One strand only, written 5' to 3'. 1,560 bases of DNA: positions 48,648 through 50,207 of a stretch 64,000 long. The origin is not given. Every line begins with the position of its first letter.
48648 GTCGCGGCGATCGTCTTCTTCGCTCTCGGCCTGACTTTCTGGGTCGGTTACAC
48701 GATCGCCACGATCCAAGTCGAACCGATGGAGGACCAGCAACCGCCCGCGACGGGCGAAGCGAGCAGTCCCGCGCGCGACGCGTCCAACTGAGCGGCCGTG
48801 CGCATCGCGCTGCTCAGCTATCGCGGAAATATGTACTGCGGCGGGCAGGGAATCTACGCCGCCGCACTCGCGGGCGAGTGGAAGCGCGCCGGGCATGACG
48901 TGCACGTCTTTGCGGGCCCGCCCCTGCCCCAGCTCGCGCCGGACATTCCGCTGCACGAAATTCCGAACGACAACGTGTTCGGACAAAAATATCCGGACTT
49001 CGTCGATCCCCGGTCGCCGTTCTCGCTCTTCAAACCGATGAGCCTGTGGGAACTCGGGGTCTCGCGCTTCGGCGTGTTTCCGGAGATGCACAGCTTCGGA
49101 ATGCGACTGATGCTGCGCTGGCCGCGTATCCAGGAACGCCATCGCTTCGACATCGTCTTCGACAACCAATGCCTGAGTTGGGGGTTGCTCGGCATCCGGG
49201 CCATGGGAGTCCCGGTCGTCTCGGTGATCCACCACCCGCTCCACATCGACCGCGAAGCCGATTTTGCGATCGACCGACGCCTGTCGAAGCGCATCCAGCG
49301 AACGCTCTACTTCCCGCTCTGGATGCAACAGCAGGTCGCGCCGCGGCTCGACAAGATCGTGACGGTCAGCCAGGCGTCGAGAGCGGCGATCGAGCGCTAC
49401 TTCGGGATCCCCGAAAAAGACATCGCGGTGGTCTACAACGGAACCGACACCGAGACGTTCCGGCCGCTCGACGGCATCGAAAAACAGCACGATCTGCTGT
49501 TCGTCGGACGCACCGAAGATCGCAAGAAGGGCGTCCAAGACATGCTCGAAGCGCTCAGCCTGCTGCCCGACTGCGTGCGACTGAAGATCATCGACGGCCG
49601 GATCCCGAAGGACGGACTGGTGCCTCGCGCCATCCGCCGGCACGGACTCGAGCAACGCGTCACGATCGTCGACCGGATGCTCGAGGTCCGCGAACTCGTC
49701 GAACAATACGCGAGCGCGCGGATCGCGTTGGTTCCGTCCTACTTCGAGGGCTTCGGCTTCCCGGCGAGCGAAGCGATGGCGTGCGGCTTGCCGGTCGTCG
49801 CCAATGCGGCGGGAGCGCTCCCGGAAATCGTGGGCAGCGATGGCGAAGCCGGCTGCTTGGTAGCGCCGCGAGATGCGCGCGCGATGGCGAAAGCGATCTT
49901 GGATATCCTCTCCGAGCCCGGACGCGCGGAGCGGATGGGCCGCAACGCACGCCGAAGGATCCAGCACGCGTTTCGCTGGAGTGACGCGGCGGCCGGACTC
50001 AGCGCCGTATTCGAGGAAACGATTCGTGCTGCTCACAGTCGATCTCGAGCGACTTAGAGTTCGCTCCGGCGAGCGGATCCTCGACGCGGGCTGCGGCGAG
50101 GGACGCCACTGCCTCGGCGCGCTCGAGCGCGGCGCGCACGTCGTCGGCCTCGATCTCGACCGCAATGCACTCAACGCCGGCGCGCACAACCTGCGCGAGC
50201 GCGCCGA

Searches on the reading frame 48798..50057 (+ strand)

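Call 48: search_protein_families(library=pfam, proteins=[window:48798-50057:+], max_evalue=0.00001)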
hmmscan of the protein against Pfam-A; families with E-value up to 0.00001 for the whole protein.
window:48798-50057:+ (419 aa): 6 families
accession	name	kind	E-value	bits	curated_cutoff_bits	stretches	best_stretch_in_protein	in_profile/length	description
PF13692.12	Glyco_trans_1_4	-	7.5e-29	101.2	27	1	231-372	2-141/142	Glycosyl transferases group 1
PF00534.26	Glycos_transf_1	-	3e-28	98.9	26.4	1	226-387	10-172/172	Glycosyl transferases group 1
PF13439.12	Glyco_transf_4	-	6.2e-27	95.1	28.5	1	15-219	2-169/170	Glycosyltransferase Family 4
PF13579.12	Glyco_trans_4_4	-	3e-17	63.8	29.7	1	15-215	1-158/158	Glycosyl transferase 4-like domain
PF20706.3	GT4-conflict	-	5.8e-16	58.9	26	1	177-401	140-385/385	Family 4 Glycosyltransferase in conflict systems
PF13524.12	Glyco_trans_1_2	-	1.6e-08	35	25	1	293-398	33-139/144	Glycosyl transferase-like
